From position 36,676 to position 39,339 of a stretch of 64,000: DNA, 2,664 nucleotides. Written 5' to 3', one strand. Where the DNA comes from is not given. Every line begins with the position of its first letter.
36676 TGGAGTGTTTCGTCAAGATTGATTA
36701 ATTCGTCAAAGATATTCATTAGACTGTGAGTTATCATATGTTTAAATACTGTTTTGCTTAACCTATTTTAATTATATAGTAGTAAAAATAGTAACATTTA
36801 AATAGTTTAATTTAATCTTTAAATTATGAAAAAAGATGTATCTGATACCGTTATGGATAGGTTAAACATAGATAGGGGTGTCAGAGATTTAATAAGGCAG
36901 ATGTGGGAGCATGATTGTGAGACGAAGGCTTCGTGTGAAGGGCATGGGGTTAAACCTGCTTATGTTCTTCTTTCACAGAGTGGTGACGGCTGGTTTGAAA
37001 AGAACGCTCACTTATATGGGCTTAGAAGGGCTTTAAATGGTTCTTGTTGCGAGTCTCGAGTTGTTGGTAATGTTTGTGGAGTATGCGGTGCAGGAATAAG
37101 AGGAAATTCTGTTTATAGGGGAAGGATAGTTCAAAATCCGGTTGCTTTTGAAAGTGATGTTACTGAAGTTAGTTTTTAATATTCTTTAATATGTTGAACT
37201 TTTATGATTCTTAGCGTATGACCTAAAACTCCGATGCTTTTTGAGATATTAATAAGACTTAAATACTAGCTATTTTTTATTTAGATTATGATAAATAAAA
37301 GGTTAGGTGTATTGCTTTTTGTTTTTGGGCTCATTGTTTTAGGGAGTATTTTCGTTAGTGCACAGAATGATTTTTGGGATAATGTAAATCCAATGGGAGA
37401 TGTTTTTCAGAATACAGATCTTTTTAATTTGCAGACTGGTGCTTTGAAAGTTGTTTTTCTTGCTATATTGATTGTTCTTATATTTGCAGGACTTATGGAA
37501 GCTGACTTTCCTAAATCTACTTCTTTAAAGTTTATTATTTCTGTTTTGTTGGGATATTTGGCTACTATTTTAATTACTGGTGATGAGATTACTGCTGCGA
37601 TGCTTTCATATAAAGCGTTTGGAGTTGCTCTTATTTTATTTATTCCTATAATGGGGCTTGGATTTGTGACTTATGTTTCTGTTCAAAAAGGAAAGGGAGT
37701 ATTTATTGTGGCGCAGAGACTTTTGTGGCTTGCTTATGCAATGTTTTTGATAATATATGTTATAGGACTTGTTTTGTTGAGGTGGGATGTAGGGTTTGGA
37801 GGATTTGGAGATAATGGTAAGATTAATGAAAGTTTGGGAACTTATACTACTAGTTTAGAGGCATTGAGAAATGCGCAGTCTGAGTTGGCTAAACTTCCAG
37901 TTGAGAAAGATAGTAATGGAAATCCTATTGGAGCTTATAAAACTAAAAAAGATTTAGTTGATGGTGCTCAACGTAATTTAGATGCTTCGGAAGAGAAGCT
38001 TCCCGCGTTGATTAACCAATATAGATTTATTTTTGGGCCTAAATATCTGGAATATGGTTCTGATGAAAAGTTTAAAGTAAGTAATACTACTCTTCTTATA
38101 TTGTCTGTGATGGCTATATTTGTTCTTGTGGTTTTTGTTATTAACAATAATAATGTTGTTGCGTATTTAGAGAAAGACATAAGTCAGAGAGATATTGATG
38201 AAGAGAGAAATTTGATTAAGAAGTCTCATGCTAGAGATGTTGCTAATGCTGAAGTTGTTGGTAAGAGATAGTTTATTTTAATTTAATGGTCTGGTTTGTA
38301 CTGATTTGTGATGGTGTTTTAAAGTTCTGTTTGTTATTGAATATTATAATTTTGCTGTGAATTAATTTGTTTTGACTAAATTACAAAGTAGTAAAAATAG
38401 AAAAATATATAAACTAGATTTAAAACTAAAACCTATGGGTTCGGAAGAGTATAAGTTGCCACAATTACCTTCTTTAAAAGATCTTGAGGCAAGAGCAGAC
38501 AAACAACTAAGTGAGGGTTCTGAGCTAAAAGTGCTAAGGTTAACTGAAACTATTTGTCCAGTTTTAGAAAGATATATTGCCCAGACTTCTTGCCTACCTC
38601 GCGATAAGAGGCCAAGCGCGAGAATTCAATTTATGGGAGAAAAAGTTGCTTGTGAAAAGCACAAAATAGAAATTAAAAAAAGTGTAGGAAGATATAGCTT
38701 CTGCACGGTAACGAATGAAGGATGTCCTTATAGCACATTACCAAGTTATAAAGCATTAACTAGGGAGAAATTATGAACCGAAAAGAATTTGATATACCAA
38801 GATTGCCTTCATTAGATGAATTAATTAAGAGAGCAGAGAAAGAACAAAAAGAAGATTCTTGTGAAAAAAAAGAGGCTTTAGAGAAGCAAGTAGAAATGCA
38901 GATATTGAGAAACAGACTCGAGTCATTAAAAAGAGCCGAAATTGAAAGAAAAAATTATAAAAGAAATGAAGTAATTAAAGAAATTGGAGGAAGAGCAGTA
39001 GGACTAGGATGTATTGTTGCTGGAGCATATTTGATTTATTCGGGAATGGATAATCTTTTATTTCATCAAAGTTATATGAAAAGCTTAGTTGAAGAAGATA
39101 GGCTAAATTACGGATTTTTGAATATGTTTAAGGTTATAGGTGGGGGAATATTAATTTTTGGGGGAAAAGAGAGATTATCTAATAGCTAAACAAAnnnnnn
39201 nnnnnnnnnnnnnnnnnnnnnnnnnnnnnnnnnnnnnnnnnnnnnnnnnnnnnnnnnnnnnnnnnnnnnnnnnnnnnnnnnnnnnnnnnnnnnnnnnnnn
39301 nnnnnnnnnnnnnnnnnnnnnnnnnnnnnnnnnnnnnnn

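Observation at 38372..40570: Four-gene operon whose products share a short (I/L)P(R/Q)LPSL(D/K)(E/D)L motif and a novel CP(V/I)LERY cysteine domain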

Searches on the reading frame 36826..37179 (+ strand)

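Call 3: search_protein_families(library=pfam, proteins=[window:36826-37179:+], max_evalue=1)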
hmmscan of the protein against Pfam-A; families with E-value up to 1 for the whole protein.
window:36826-37179:+ (117 aa): 0 families

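Call 4: search_protein_families(library=phrogs, proteins=[window:36826-37179:+], max_evalue=1)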
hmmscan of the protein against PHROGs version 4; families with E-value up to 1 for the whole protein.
window:36826-37179:+ (117 aa): 2 families
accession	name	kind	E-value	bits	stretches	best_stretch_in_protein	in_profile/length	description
phrog_6638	-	unknown function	9.6e-08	33.3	1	9-51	10-52/103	-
phrog_38229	-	unknown function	0.32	11.9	1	5-32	6-31/50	-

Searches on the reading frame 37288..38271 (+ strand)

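Call 3: search_protein_families(library=pfam, proteins=[window:37288-38271:+], max_evalue=1)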
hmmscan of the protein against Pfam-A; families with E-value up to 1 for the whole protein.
window:37288-38271:+ (327 aa): 1 family
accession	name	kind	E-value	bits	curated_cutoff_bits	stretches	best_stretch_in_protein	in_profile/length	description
PF01102.23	Glycophorin_A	-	0.86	10.3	30.1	0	261-286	54-79/114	Glycophorin A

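Call 4: search_protein_families(library=phrogs, proteins=[window:37288-38271:+], max_evalue=1)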
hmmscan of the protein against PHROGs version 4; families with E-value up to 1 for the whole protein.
window:37288-38271:+ (327 aa): 2 families
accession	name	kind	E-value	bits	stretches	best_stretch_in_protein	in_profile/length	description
phrog_22697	-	moron, auxiliary metabolic gene and host takeover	0.097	14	1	269-312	4-47/91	membrane protein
phrog_13090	-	unknown function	0.12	13.8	1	55-96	3-43/123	-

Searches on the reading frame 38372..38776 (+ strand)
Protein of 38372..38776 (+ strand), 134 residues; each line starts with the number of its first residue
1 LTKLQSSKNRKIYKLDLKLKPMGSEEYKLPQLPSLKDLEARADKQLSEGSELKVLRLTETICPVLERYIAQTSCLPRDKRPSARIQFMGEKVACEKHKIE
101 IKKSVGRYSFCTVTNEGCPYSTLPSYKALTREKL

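Call 3: search_protein_families(library=pfam, proteins=[window:38372-38776:+], max_evalue=1)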
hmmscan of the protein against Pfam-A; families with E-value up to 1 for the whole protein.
window:38372-38776:+ (134 aa): 0 families

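Call 4: search_protein_families(library=phrogs, proteins=[window:38372-38776:+], max_evalue=1)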
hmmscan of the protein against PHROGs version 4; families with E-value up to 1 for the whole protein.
window:38372-38776:+ (134 aa): 0 families

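Call 42: search_solved_structures(query=A3, max_evalue=10)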
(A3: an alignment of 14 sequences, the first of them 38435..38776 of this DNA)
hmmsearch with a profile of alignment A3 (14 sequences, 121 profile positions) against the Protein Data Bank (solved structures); distinct sequences matched with E-value up to 10: 3.
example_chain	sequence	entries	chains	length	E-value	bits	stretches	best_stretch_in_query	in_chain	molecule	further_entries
6mv6_A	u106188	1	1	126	1.2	12.6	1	74-114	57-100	Ribonuclease K6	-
4x09_A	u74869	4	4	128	1.3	12.5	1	74-114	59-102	Ribonuclease K6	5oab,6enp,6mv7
2hky_A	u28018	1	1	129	3.8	11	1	71-115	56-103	Ribonuclease 7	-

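Call 47: find_related_loci(query=A4, collection=genome_contigs, flank=8000)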
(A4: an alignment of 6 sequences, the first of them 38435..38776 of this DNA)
Query A4 (113 aa) in genome_contigs; peptide patterns used: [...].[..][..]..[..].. (x = any residue, [..] = any of these).
24 stretches matched a pattern; 2 encode a relative of the query (tblastn E <= 1e-3); 2 distinct loci.
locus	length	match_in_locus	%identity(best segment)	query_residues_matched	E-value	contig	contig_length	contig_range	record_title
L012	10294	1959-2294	65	1-112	8e-47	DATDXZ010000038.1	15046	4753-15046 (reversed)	MAG TPA_asm: Candidatus Nanoarchaeia archaeon isolate SMAG_U8152 k141_865397, whole genome shotgun sequence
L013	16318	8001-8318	42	1-104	1e-22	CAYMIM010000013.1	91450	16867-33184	MAG TPA_asm: Candidatus Woesearchaeota archaeon isolate binchicken_co203_642 genome assembly, contig: k141_1389658, whol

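Call 51: predict_structure(alignment_id=A3)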
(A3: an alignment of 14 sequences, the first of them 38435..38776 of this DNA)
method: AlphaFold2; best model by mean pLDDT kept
length: 113 residues; sequences in the alignment: 14
mean_pLDDT: 65.1   pTM: 0.34
mean pLDDT of the five models: 65.1, 62.8, 61.2, 60.9, 58.8
residues with pLDDT >= 90: 8; 70-90: 27; 50-70: 70; < 50: 8
segments of 3 or more residues with pLDDT < 50: 88-90, 110-113
pLDDT, mean of each block of 10 residues (from residue 1): 69 91 71 70 70 63 68 57 52 57 55 38
secondary structure, 60 per line:
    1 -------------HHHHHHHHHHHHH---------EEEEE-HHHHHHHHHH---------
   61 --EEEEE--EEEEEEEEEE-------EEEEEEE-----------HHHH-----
elements in order: H14-26 E36-40 H42-51 E63-67 E70-79 E87-93 H105-108

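Call 60: fold_search(model_id=the predicted structure, library=pdb)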
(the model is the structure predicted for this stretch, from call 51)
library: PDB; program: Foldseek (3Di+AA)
matches with E <= 10: 96; with E <= 0.001: 0
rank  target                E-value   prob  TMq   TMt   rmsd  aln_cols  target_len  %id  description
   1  8vib_M                1.1e+00  0.08  0.18  0.11  12.2        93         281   13  CW Flagellar Switch Complex - FliF, FliG, FliM, and FliN forming single subunit of the C-ring from Salmonella (released 2024-02-28)
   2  9n49_M                1.3e+00  0.12  0.23  0.11  11.6        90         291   10  C-ring - single subunit of the 34-mer CCW flagellar switch complex - FliF, FliG, FliM, and FliN from Salmonella (released 2025-03-12)
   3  2gia_A                1.5e+00  0.11  0.20  0.16  12.2        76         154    9  Crystal structures of trypanosoma bruciei MRP1/MRP2 (released 2006-09-05)
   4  2gia_G                1.7e+00  0.11  0.21  0.17  13.9        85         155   12  Crystal structures of trypanosoma bruciei MRP1/MRP2 (released 2006-09-05)
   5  2c39_S                1.9e+00  0.21  0.28  0.14  13.0        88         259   17  RNase PH core of the archaeal exosome in complex with ADP (released 2005-11-23)
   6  8vid_M                2.4e+00  0.06  0.19  0.10  13.0        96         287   11  CW Flagellar Switch Complex with extra density - FliF, FliG, FliM, and FliN forming single subunit of the C-ring from  (released 2024-02-28)
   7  5okc_B                2.5e+00  0.02  0.12  0.05  20.6        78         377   14  Crystal structure of the Ctf18-1-8 module from Ctf18-RFC (released 2017-12-20)
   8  2c39_U                2.8e+00  0.15  0.28  0.15  13.1        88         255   17  RNase PH core of the archaeal exosome in complex with ADP (released 2005-11-23)
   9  1foe_C                2.8e+00  0.06  0.22  0.09  16.0        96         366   16  CRYSTAL STRUCTURE OF RAC1 IN COMPLEX WITH THE GUANINE NUCLEOTIDE EXCHANGE REGION OF TIAM1 (released 2001-01-17)
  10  7lc1_B                2.8e+00  0.06  0.17  0.10  13.2        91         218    9  Crystal Structure of KRAS4b (GMPPNP-bound) in complex with the RBD-PH domains of SIN1 (released 2021-08-04)
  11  5nly_B                2.8e+00  0.04  0.17  0.07  10.8        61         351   15  Brag2 Sec7-PH (390-763), P212121 (released 2017-09-27)
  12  4c0a_E                2.8e+00  0.03  0.14  0.06  11.5        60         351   20  Arf1(Delta1-17)in complex with BRAG2 Sec7-PH domain (released 2013-09-25)
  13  5msm_A                2.8e+00  0.02  0.12  0.05  20.4        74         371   15  Structure of the Dcc1-Ctf8-Ctf18C Trimer (released 2017-02-15)
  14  5okc_A                3.2e+00  0.04  0.16  0.05  15.8        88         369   12  Crystal structure of the Ctf18-1-8 module from Ctf18-RFC (released 2017-12-20)
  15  3ph1_A                3.2e+00  0.03  0.11  0.08  17.3        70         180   13  The Crystal Structure of a Pathogenic Protein from the Xanthomonas campestris Reveals a New Tetrameric PilZ Domain Sel (released 2011-04-13)
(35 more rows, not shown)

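Call 63: search_protein_families(library=padloc, proteins=[window:38435-38776:+, L012:2688-3599:+, L013:8336-9301:+, L012:3729-4154:+], max_evalue=1)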
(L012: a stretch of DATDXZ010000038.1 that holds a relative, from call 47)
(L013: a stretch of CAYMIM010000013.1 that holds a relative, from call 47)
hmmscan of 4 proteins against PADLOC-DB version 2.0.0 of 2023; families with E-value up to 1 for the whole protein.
window:38435-38776:+ (113 aa): 0 families

L012:2688-3599:+ (303 aa): 0 families

L013:8336-9301:+ (321 aa): 0 families

L012:3729-4154:+ (141 aa): 0 families

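Call 64: search_protein_families(library=ncbifam, proteins=[window:38435-38776:+, L012:2688-3599:+, L013:8336-9301:+, L012:3729-4154:+], max_evalue=1)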
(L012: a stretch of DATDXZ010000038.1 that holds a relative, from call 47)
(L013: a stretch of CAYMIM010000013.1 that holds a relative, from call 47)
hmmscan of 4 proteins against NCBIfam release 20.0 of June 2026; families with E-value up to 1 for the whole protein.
window:38435-38776:+ (113 aa): 0 families

L012:2688-3599:+ (303 aa): 1 family
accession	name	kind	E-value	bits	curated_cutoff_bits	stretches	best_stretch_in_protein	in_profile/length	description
NF046018.1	HisPtaseChptBrucRhz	equivalog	0.0041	16.5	240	1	219-299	76-155/211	histidine phosphotransferase ChpT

L013:8336-9301:+ (321 aa): 0 families

L012:3729-4154:+ (141 aa): 0 families

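Call 77: search_protein_families(library=pfam, proteins=[L013:9394-9630:+], max_evalue=0.01)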
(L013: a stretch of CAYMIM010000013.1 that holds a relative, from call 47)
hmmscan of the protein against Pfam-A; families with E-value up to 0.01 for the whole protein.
L013:9394-9630:+ (78 aa): 0 families

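Call 94: find_related_loci(query=A4, collection=viral_contigs, flank=8000)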
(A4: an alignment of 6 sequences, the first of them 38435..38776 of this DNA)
Query A4 (113 aa) in viral_contigs; peptide patterns used: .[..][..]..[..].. (x = any residue, [..] = any of these).
7 stretches matched a pattern, but none encodes a relative of the query by tblastn (E <= 1e-3).

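Call 105: search_protein_families(library=pfam, proteins=[L012:3729-4154:+], max_evalue=0.1)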
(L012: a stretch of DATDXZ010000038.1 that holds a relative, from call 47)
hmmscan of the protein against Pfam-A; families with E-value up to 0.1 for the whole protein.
L012:3729-4154:+ (141 aa): 0 families

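Call 112: fold_search(model_id=the predicted structure, library=viral)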
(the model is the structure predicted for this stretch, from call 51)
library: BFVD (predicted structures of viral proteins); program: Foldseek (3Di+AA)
matches with E <= 10: 187; with E <= 0.001: 0
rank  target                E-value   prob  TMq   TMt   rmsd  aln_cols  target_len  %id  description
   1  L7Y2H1                9.3e-02  0.33  0.18  0.13  21.8        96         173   11  Uncharacterized protein [Megavirus lba]
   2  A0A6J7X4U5            5.9e-01  0.21  0.25  0.30  19.9        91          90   11  Uncharacterized protein [uncultured Caudovirales phage]
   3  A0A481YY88            6.3e-01  0.47  0.29  0.14  10.0        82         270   13  Uncharacterized protein [Marseillevirus LCMAC202]
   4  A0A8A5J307            6.3e-01  0.07  0.17  0.08  21.2       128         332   11  (no name in the UniProt tables at hand)
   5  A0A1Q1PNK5            8.5e-01  0.08  0.20  0.16  19.5       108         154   15  (no name in the UniProt tables at hand)
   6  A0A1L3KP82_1          1.4e+00  0.11  0.23  0.04  17.0        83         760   12  Uncharacterized protein [Hubei reo-like virus 6]
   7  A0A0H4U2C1            1.4e+00  0.10  0.23  0.24  12.2        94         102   12  Uncharacterized protein [Yersinia phage vB_YenP_ISAO8]
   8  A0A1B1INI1            1.5e+00  0.06  0.20  0.15  23.7       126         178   10  (no name in the UniProt tables at hand)
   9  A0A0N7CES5            1.6e+00  0.12  0.22  0.28  18.1       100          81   14  Uncharacterized protein [Salmonella phage 38]
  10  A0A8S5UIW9            1.8e+00  0.06  0.17  0.13  17.0       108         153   15  Uncharacterized protein [Myoviridae sp. ctu2j3]
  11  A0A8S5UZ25            2.0e+00  0.09  0.24  0.30   9.7        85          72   15  Ribosome, girodazole, girolline, antibiotic complex, 50S [Siphoviridae sp. ctkKt3]
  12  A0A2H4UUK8            2.0e+00  0.08  0.21  0.16   7.8        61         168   10  Uncharacterized protein [Bodo saltans virus]
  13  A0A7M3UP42            2.1e+00  0.03  0.14  0.11  14.0       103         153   14  J domain-containing protein [Pyramimonas orientalis virus]
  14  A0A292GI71            2.2e+00  0.11  0.23  0.28  12.8        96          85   14  (no name in the UniProt tables at hand)
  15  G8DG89                2.2e+00  0.06  0.19  0.12  24.1       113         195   13  (no name in the UniProt tables at hand)
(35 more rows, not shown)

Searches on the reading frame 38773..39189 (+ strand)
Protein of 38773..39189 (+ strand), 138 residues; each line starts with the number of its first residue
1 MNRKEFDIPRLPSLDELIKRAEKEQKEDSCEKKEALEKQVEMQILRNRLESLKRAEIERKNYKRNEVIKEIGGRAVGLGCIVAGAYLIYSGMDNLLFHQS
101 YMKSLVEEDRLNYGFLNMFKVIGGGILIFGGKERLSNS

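Call 3: search_protein_families(library=pfam, proteins=[window:38773-39189:+], max_evalue=1)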
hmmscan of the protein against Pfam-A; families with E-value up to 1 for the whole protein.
window:38773-39189:+ (138 aa): 1 family
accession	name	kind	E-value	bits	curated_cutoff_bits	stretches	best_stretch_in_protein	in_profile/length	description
PF20693.3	YobI-ATPase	-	0.099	12.6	27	1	22-90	54-122/363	YobI-like P-loop NTPase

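Call 4: search_protein_families(library=phrogs, proteins=[window:38773-39189:+], max_evalue=1)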
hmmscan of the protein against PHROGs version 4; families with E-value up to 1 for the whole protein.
window:38773-39189:+ (138 aa): 4 families
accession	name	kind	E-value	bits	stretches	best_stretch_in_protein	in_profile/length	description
phrog_15236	-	unknown function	0.0051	18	1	25-83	61-116/122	-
phrog_7674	-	unknown function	0.069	13.5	1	36-72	256-292/354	-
phrog_24088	-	unknown function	0.093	13.9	1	20-78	85-141/143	-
phrog_19318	-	unknown function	0.18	13.1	1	10-49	55-94/105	-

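Call 63: search_protein_families(library=padloc, proteins=[window:38773-39189:+], max_evalue=1)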
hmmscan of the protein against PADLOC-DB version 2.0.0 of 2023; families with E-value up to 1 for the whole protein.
window:38773-39189:+ (138 aa): 0 families

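Call 64: search_protein_families(library=ncbifam, proteins=[window:38773-39189:+], max_evalue=1)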
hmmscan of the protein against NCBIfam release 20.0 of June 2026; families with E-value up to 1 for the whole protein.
window:38773-39189:+ (138 aa): 0 families
